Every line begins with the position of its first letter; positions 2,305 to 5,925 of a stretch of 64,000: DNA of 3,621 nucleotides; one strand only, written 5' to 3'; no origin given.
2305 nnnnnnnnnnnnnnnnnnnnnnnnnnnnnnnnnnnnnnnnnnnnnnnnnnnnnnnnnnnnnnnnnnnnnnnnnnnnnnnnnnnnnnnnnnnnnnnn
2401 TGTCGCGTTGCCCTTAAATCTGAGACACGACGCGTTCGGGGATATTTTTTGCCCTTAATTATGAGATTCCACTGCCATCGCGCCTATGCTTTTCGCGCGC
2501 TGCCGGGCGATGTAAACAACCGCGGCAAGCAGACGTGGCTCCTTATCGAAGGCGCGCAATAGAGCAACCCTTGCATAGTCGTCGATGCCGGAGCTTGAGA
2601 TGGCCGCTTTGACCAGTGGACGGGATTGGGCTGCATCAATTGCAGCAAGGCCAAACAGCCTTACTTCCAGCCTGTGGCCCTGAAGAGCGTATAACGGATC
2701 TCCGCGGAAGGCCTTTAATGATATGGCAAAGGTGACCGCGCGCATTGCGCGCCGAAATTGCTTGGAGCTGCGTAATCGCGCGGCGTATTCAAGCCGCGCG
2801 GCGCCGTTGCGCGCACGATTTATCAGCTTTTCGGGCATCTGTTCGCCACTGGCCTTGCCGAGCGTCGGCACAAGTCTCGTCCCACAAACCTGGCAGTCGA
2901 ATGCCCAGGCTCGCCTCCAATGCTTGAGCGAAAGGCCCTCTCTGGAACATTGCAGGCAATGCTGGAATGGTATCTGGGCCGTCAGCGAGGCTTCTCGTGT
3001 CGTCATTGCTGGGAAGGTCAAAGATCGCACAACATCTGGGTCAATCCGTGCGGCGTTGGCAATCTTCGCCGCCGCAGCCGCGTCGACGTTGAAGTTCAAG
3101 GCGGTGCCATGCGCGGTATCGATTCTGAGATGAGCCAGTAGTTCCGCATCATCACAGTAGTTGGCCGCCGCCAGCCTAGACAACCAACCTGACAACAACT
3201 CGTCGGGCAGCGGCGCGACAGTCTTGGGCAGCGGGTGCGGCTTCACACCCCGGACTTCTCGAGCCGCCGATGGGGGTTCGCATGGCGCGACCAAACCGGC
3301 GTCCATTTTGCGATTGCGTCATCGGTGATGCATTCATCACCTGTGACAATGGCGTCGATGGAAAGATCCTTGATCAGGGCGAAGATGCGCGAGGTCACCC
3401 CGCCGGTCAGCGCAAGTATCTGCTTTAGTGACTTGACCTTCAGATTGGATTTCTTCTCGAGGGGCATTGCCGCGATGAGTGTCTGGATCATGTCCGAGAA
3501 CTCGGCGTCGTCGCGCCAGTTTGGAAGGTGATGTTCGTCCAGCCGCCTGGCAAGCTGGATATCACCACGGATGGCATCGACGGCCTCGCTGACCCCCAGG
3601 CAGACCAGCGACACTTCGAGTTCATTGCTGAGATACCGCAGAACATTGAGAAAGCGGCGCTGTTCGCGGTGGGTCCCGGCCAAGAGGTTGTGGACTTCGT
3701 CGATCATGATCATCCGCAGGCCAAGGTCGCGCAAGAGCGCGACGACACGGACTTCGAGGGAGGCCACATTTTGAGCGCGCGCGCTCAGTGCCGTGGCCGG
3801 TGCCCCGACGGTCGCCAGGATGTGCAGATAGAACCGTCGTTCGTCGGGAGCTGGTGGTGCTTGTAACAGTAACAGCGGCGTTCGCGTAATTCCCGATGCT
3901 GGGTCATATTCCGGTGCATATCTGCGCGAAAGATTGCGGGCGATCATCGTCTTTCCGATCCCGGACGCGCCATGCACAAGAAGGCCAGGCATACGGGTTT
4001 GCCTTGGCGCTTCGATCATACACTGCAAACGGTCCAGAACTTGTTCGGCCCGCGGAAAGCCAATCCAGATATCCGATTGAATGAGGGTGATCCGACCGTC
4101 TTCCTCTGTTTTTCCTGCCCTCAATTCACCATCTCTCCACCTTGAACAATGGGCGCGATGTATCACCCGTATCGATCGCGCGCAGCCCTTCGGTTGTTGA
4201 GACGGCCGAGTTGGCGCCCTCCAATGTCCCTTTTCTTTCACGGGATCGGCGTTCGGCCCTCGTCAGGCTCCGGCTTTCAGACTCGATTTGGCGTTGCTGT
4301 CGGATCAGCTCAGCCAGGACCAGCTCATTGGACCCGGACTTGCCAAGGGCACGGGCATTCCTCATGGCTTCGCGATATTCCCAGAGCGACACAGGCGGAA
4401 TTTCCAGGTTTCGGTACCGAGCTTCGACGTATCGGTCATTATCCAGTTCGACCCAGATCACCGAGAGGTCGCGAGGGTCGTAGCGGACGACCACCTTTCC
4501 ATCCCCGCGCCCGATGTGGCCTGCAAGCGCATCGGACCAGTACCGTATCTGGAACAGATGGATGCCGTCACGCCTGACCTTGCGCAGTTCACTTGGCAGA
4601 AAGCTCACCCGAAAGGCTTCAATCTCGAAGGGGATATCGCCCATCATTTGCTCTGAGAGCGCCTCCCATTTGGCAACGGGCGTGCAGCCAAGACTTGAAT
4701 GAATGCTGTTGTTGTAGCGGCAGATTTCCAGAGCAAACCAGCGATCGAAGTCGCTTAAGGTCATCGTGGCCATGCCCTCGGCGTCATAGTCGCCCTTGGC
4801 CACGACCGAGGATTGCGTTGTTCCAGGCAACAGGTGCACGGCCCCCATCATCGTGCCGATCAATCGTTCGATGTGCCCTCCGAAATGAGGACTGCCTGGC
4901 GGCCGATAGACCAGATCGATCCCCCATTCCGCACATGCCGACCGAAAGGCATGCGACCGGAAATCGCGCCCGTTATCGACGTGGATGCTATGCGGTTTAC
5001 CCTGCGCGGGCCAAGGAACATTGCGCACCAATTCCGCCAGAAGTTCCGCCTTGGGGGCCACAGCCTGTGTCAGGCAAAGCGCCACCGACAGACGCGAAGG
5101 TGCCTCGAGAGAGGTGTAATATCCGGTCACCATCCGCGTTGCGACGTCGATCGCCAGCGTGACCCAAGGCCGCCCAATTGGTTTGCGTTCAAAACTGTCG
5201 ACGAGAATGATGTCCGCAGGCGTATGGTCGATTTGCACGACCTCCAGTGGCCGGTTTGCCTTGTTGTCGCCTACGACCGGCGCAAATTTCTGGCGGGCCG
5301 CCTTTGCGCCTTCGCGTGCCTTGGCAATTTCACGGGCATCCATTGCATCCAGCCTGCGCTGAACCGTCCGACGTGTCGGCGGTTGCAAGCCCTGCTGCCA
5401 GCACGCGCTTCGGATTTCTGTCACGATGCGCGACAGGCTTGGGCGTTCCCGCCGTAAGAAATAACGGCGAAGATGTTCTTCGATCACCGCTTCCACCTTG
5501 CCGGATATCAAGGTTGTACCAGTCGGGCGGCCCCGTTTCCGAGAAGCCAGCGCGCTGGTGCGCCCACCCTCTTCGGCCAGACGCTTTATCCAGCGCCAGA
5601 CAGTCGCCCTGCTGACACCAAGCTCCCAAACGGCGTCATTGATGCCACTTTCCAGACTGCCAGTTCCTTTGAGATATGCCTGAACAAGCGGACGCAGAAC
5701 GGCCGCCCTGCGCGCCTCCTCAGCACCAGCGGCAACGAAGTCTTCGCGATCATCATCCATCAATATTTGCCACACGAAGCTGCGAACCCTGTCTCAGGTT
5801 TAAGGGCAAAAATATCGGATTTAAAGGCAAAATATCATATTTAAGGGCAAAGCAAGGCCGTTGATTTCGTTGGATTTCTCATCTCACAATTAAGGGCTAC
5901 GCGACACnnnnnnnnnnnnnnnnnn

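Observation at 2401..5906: Cargo-less 3.5 kb tniA-tniB-tniQ element with Tn7-style TGT termini and no target-site duplication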

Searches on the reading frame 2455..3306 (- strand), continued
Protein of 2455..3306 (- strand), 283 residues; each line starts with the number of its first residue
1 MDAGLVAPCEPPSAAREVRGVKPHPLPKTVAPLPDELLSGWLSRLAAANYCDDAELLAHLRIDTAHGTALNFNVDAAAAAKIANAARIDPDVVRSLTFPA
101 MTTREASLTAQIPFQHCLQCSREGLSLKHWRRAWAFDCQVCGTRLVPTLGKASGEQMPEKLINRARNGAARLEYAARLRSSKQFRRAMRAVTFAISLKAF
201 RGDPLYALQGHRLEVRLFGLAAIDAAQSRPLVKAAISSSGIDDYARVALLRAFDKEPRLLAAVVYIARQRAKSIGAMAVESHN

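Call 120: fold_search(model_id=the predicted structure, library=pdb)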
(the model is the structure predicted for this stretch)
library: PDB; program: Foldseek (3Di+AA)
matches with E <= 10: 54; with E <= 0.001: 0
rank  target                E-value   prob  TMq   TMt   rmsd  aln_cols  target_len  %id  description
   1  8bd5_Q                3.7e-03  1.00  0.36  0.55   4.1       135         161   18  Cas12k-sgRNA-dsDNA-S15-TniQ-TnsC transposon recruitment complex (released 2022-12-28)
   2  7oxd                  5.5e-03  1.00  0.37  0.59   3.2       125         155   18  Crystal structure of Scytonema hofmanni transposition protein TniQ (released 2021-12-01)
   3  8ea3_Q                1.6e-02  1.00  0.37  0.56   3.9       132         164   19  V-K CAST Transpososome from Scytonema hofmanni, major configuration (released 2022-11-30)
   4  7svu_X                1.7e-02  1.00  0.35  0.52   4.1       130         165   18  TnsBctd-TnsC-TniQ complex (released 2022-11-23)
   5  7n6i_A                8.5e-02  0.99  0.33  0.53   5.5       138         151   22  ATP-bound TnsC-TniQ complex from ShCAST system (released 2021-07-28)
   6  6uvn_I                1.1e-01  0.85  0.37  0.27  10.8       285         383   17  CryoEM structure of VcCascasde-TniQ complex (released 2020-01-29)
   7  6v9q_J                2.2e-01  0.60  0.30  0.22  11.3       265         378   15  Cryo-EM structure of Cascade-TniQ binary complex (released 2020-01-29)
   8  6lnd                  4.6e-01  0.44  0.32  0.24  10.6       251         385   15  Crystal structure of transposition protein TniQ (released 2020-02-19)
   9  6v9p                  8.9e-01  0.30  0.31  0.23  11.3       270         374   15  Crystal structure of the transposition protein TniQ (released 2020-01-29)
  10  9gs9_J                9.8e-01  0.20  0.34  0.24  16.9       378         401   13  Tn7016 PseCAST QCascade (released 2024-10-16)
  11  6lnb_I                2.2e+00  0.66  0.35  0.25   4.6       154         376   18  CryoEM structure of Cascade-TniQ-dsDNA complex (released 2020-02-19)
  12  9gs9_I                2.8e+00  0.38  0.33  0.23   5.9       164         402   12  Tn7016 PseCAST QCascade (released 2024-10-16)
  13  2oif_B                4.0e+00  0.08  0.18  0.27  12.3       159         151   12  The crystal structure of ferric cyanide bound barley hexacoordinate hemoglobin. (released 2007-07-24)
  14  2fsz_A                4.0e+00  0.05  0.12  0.14  15.9       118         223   16  A second binding site for hydroxytamoxifen within the coactivator-binding groove of estrogen receptor beta (released 2006-07-11)
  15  5ayn                  4.2e+00  0.04  0.12  0.08  15.1       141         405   18  Crystal structure of a bacterial homologue of iron transporter ferroportin in outward-facing state (released 2015-11-04)
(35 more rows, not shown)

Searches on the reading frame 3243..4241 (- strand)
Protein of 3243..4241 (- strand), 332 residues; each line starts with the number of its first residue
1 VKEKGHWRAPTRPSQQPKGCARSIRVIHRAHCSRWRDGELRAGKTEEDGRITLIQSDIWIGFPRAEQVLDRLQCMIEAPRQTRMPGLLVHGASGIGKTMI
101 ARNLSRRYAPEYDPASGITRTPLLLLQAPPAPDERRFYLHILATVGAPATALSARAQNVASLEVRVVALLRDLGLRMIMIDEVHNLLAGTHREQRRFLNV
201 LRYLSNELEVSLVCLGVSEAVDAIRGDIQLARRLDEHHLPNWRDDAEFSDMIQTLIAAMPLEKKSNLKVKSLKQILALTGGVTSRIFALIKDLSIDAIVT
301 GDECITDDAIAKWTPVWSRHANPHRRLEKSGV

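Call 4: search_protein_families(library=pfam, proteins=[window:3243-4241:-], max_evalue=0.01)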
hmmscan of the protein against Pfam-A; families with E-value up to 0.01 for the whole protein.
window:3243-4241:- (332 aa): 8 families
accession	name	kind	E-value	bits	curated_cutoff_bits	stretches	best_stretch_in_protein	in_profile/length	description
PF05621.17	TniB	-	3.5e-58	196.6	22.4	1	50-243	1-188/189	Bacterial TniB protein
PF13401.12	AAA_22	-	5.7e-14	53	27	1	87-220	8-126/130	AAA domain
PF13191.12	AAA_16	-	7.7e-09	36.7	32.6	1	66-199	6-136/167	AAA ATPase domain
PF00004.35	AAA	-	7.2e-06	26.9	21.2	1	87-237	1-126/131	ATPase family associated with various cellular activities (AAA)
PF25201.1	nSTAND6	-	0.0013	19.2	27.7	1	82-203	16-130/148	Novel STAND NTPase 6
PF04851.21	ResIII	-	0.0038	17.6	22.5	0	71-111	14-50/164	Type III restriction enzyme, res subunit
PF20720.3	nSTAND3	-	0.0067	16.6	27.2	0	87-113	20-47/155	Novel STAND NTPase 3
PF05729.18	NACHT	-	0.0077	16.5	26.7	0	88-188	4-95/167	NACHT domain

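Call 38: search_protein_families(library=ncbifam, proteins=[window:3243-4241:-], max_evalue=0.01)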
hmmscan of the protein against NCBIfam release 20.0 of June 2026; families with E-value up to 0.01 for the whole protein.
window:3243-4241:- (332 aa): 5 families
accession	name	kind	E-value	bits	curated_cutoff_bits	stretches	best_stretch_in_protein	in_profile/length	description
NF040586.1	FxSxx_TPR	equivalog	0.00043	18.9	300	1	66-113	12-54/830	FxSxx-COOH system tetratricopeptide repeat protein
TIGR03015.1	pepcterm_ATPase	hypoth_equivalog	0.00097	18.6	324.5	1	87-309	46-258/269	XrtA/PEP-CTERM system-associated ATPase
TIGR02868.1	CydC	equivalog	0.0029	16.3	329.05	1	36-110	318-387/530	thiol reductant ABC exporter subunit CydC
NF001679.0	PRK00440.1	equivalog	0.0032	16.6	303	0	66-107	24-62/322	replication factor C small subunit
NF005115.0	PRK06547.1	equivalog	0.0088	15.4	173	0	75-108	6-39/172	hypothetical protein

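Call 41: search_solved_structures(query=window:3243-4241:-, max_evalue=0.01)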
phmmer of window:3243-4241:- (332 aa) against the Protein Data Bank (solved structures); distinct sequences matched with E-value up to 0.01: 4.
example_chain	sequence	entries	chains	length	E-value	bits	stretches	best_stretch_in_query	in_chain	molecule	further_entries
7ufi_1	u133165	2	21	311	1.2e-11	47.5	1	60-309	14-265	VchTnsC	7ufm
7rzy_1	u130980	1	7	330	1.7e-11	47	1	60-309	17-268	Tn6677 Vibrio cholerae transposon TnsC (VchTnsC)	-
8rdu_D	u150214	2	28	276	0.00017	24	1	157-304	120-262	ShTnsC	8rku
7m99_A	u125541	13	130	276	0.00017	24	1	157-304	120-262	TnsC | ShTnsC | TnsC filament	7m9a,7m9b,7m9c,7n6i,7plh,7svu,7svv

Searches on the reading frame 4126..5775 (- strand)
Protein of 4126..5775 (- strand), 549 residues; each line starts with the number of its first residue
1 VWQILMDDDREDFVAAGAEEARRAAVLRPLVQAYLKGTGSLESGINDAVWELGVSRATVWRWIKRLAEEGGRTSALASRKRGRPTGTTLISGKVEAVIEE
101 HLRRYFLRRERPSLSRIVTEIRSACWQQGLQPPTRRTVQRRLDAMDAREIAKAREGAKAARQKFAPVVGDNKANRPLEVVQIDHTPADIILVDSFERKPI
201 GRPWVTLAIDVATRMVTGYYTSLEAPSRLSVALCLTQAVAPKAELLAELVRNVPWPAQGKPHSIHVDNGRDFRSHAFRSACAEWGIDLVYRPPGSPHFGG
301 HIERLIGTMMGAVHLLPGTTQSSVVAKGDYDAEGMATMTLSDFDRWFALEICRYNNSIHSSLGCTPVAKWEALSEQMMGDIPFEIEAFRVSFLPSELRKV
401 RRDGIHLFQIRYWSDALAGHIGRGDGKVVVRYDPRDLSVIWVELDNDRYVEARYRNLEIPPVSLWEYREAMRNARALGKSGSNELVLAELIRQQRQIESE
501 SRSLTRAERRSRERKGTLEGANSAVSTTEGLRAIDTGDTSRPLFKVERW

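Call 4: search_protein_families(library=pfam, proteins=[window:4126-5775:-], max_evalue=0.01)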
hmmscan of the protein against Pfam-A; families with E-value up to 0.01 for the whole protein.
window:4126-5775:- (549 aa): 8 families
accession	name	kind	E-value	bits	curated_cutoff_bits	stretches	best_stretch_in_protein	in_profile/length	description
PF09299.17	Mu-transpos_C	-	4.4e-20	71.9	21.7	1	390-450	2-59/61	Mu transposase, C-terminal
PF00665.32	rve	-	3.4e-09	37.3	32.6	1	174-296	2-102/102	Integrase core domain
PF09039.17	HTH_Tnp_Mu_2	-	2.3e-06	28.1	20.5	1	100-163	38-102/109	Mu DNA binding, I gamma subdomain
PF13551.12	HTH_29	-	1.5e-05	25.5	28.1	1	45-86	15-55/64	Winged helix-turn helix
PF13384.12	HTH_23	-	7.1e-05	22.9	24.6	1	52-70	27-45/50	Homeodomain-like domain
PF13565.12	HTH_32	-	0.00012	23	33.7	1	58-142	1-73/73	Homeodomain-like domain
PF13518.12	HTH_28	-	0.0014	19.1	25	1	31-84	6-51/52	Helix-turn-helix domain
PF08279.18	HTH_11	-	0.0025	18.1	25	1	51-70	24-43/55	HTH domain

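Call 38: search_protein_families(library=ncbifam, proteins=[window:4126-5775:-], max_evalue=0.01)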
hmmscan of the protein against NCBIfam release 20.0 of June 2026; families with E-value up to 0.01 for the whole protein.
window:4126-5775:- (549 aa): 5 families
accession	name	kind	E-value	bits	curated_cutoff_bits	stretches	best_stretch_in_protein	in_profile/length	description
NF033577.2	transpos_IS481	equivalog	3.1e-20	72.9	224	1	50-311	21-241/284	IS481 family transposase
NF033545.0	transpos_IS630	equivalog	2.1e-11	43.9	100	1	48-298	18-262/299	IS630 family transposase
NF033516.0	transpos_IS3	equivalog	1.1e-10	41.4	160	1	95-309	132-324/369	IS3 family transposase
NF033546.1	transpos_IS21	equivalog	1.3e-07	31.5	160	1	49-163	15-111/294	IS21 family transposase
NF033594.2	transpos_ISNCY_2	equivalog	0.00086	18.6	250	1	46-105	14-71/368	ISNCY family transposase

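Call 39: search_solved_structures(query=window:4126-5775:-, max_evalue=0.01)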
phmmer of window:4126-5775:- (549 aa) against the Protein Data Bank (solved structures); distinct sequences matched with E-value up to 0.01: 8.
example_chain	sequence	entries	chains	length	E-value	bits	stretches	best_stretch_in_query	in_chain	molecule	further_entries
30jv_A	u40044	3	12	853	4.3e-42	147.6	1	57-503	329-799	TnsA endonuclease N-terminal domain-containing protein,TnsB transposase | PseTnsAB artificial fusion protein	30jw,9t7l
9y7b_A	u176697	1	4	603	9.8e-42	146.5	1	55-524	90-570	IF3A Tn6677 TnsB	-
30ga_R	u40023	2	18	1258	1e-41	146.4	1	57-503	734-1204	Maltose/maltodextrin-binding periplasmic protein,TnsA endonuclease N-terminal domain-conta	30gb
8rdu_R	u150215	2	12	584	1.9e-36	129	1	43-513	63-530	TnsB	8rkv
7svw_A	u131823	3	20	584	1.9e-36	129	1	43-513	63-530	TnsB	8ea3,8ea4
8aa5_AP1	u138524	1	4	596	2e-36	128.9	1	43-513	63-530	TnsB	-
9bw1_M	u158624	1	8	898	1.2e-18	70.2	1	112-482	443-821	Integrase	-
7pik_A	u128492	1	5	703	7.3e-16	61.1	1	172-413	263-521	Transposon Tn7 transposition protein TnsB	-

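Call 73: search_dna_similar(query=window:4126-5760:-, collection=plasmids, mode=protein, rows=spread, max_rows=40, max_evalue=1e-10)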
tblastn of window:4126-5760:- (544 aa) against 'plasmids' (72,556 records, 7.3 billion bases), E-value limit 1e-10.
The search stops at 5000 records and this limit was reached: more records match than are counted here, and every count below describes the 5000 best-scoring records only.
Records with a match: at least 5000; places in all: 5493; records where one place covers at least 80% of the query: 1739.
Best place of each record, by identity: >=99% 17; 90-95% 36; 80-90% 4; 60-80% 8; <60% 4935.
By first word of the organism name: Klebsiella 1208; Escherichia 982; Staphylococcus 426; Salmonella 409; Enterobacter 255; Acinetobacter 138; Pseudomonas 128; Pseudosulfitobacter 101; Citrobacter 96; Enterococcus 83; and 178 more.
By predicted mobility (MOB-suite, as given by PLSDB): conjugative 2901; mobilizable 1134; non-mobilizable 965.
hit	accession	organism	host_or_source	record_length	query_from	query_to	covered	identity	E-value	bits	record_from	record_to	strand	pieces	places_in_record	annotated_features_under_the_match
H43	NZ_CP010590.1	Phaeobacter gallaeciensis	cell culture,clam larvae aquaculture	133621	1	544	100%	100.0%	0e+0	1085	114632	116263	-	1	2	Mu transposase C-terminal domain-containing protein | TniB family NTP-binding protein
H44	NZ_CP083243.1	Ancylobacter polymorphus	activated sludge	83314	21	544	96%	40.6%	4e-110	368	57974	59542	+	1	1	Mu transposase C-terminal domain-containing protein | TniB family NTP-binding protein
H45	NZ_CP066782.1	Comamonas fluminis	Fresh water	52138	47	544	92%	39.0%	2e-91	314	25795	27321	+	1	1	DDE-type integrase/transposase/recombinase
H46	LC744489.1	Escherichia coli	-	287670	47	544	92%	38.8%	3e-91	313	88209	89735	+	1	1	tniA: transposase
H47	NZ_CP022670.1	Rhizobium leguminosarum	single cell,root nodules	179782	68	510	81%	43.3%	7e-104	350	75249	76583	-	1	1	Mu transposase C-terminal domain-containing protein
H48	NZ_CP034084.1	Klebsiella pneumoniae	Homo sapiens,cell culture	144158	21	500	88%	38.9%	9e-89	306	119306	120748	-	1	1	Mu transposase C-terminal domain-containing protein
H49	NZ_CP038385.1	Escherichia coli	Homo sapiens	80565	21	500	88%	38.9%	9e-89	306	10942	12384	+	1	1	Mu transposase C-terminal domain-containing protein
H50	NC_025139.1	Escherichia coli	Homo sapiens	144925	21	500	88%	38.9%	1e-88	306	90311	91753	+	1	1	Mu transposase C-terminal domain-containing protein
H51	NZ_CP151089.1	Citrobacter gillenii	rabbit,single bacteria,anus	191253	21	500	88%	38.9%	1e-88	306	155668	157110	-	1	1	Mu transposase C-terminal domain-containing protein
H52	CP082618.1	Salmonella enterica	Chicken Legs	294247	21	500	88%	38.9%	1e-88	306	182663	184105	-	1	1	DDE-type integrase/transposase/recombinase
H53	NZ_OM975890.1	Klebsiella pneumoniae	-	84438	21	500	88%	38.9%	1e-88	305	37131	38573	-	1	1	Mu transposase C-terminal domain-containing protein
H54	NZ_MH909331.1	Leclercia adecarboxylata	Nanjing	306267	41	500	85%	39.9%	1e-91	314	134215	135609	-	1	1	DDE-type integrase/transposase/recombinase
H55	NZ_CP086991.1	Pseudosulfitobacter pseudonitzschiae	Skeletonema costatum,The surface ...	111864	30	544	95%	33.6%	7e-71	254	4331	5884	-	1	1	Mu transposase C-terminal domain-containing protein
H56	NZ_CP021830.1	Sinorhizobium meliloti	Medicago truncatula,Single Cell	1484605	65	428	67%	45.8%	6e-98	332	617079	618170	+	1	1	record has no annotation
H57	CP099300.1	Escherichia coli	culture,Pooled sediment sample ...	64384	21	418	73%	38.9%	3e-71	255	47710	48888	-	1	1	none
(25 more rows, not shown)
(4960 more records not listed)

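Call 74: get_annotated_region(hit=H46, flank=4500)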
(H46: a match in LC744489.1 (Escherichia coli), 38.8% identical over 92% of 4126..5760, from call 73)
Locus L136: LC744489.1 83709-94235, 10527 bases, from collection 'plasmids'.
description: Escherichia coli MyNCGM518 plasmid pMyNCGM518 DNA, complete sequence
organism: Escherichia coli (NCBI taxid 562)
taxonomy: Bacteria; Pseudomonadota; Gammaproteobacteria; Enterobacterales; Enterobacteriaceae; Escherichia; Escherichia coli
host: -; source: -; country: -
typing (MOB-suite, as given by PLSDB): conjugative; replicon IncHI2A,rep_cluster_1088; relaxase MOBH; mating-pair formation MPF_F
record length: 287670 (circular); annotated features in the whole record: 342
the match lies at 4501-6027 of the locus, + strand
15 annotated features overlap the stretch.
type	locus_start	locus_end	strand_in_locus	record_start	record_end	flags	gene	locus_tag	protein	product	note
CDS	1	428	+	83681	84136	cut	-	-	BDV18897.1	hypothetical protein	-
CDS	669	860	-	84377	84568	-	-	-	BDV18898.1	hypothetical protein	-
CDS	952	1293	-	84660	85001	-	-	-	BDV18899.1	hypothetical protein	-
CDS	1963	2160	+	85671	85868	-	-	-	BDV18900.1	hypothetical protein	-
CDS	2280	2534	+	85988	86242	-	-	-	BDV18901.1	hypothetical protein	-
CDS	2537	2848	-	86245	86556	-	-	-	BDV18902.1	hypothetical protein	-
CDS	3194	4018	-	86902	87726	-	-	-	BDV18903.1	IS110 family transposase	-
CDS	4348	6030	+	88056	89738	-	tniA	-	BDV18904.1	transposase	-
CDS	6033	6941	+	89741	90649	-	-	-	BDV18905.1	transposition protein TniB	-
CDS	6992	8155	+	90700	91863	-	-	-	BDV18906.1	hypothetical protein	-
CDS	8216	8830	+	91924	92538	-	-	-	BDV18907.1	TniR protein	-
CDS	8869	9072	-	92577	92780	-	-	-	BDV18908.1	transposase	-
CDS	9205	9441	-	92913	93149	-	-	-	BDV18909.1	hypothetical protein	-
predicted_resistance_gene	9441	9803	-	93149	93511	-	merD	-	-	mercury resistance co-regulator MerD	predicted by amrfinderplus; class MERCURY; identity 99.17%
predicted_resistance_gene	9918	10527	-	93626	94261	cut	merB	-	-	organomercurial lyase MerB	predicted by amrfinderplus; class MERCURY; identity 100.0%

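Call 75: get_annotated_region(hit=H44, flank=5000)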
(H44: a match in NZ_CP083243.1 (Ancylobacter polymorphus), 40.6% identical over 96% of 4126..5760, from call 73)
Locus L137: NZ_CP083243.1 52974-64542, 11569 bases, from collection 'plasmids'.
description: Ancylobacter polymorphus strain ZM13 plasmid pD, complete sequence
organism: Ancylobacter polymorphus (NCBI taxid 223390)
taxonomy: Bacteria; Pseudomonadota; Alphaproteobacteria; Hyphomicrobiales; Xanthobacteraceae; Ancylobacter; Ancylobacter polymorphus
host: -; source: activated sludge; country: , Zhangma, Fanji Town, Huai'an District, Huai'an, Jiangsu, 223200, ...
typing (MOB-suite, as given by PLSDB): conjugative; relaxase MOBQ; mating-pair formation MPF_T
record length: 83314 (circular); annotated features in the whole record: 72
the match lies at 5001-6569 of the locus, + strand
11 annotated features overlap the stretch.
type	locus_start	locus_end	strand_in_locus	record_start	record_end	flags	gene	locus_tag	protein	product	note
CDS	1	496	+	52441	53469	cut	repB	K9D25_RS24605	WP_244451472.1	plasmid partitioning protein RepB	-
CDS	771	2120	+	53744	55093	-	repC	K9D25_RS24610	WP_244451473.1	plasmid replication protein RepC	-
CDS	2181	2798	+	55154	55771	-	-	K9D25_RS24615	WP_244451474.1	hypothetical protein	-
CDS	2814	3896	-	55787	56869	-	-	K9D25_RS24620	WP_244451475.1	tyrosine-type recombinase/integrase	GO:0015074 - DNA integration [Evidence IEA]; GO:0006310 - DNA recombination [Evidence IEA]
CDS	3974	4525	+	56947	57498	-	-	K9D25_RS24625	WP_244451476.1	hypothetical protein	-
CDS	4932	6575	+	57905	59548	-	-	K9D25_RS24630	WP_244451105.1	Mu transposase C-terminal domain-containing protein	-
CDS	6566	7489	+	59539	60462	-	-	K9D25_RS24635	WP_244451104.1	TniB family NTP-binding protein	-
CDS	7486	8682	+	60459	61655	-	-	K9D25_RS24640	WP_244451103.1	TniQ family protein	-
CDS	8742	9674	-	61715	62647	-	-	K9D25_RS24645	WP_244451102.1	recombinase family protein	GO:0006310 - DNA recombination [Evidence IEA]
CDS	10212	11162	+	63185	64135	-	-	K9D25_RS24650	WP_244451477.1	DUF1403 family protein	-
CDS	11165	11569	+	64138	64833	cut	-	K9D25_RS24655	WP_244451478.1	SMC-Scp complex subunit ScpB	-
